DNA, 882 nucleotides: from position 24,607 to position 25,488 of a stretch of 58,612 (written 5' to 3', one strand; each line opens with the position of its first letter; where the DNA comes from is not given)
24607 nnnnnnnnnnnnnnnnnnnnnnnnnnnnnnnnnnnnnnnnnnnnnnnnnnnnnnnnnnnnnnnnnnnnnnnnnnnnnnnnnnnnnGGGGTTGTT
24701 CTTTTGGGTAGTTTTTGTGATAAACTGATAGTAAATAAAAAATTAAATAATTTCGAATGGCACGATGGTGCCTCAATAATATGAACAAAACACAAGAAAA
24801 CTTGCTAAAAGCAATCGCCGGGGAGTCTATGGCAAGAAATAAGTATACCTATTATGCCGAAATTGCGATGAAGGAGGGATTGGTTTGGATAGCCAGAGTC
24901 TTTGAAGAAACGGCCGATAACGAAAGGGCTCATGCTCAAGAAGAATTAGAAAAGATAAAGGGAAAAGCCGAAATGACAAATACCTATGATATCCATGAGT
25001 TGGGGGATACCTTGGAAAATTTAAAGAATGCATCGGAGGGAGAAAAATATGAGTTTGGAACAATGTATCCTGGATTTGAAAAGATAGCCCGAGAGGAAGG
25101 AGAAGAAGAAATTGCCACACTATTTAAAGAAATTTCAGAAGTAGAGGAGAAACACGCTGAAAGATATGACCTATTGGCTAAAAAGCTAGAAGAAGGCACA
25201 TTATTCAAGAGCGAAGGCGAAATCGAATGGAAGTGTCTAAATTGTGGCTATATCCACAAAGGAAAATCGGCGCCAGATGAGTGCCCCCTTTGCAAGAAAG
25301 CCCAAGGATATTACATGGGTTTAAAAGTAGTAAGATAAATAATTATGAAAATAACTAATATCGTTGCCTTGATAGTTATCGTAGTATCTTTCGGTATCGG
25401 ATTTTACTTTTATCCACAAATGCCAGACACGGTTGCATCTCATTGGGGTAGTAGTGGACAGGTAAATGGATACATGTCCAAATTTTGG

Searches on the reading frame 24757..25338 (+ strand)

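Call 80: search_protein_families(library=pfam, proteins=[window:24757-25338:+], max_evalue=0.001)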
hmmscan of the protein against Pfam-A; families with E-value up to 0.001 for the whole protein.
window:24757-25338:+ (193 aa): 4 families
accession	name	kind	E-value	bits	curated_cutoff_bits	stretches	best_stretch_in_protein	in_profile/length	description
PF02915.23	Rubrerythrin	-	1.2e-24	87.7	22.8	1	14-140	1-136/137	Rubrerythrin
PF21349.2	RUBY_RBDX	-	2.9e-12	46.2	26.5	1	158-185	1-28/30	Rubrerythrin, rubredoxin-like domain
PF00210.30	Ferritin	-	1.6e-05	25.3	24.5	1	14-145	2-140/142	Ferritin-like domain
PF23458.2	DUF7130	-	3e-05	24.3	35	1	147-182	44-79/89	Domain of unknown function (DUF7130)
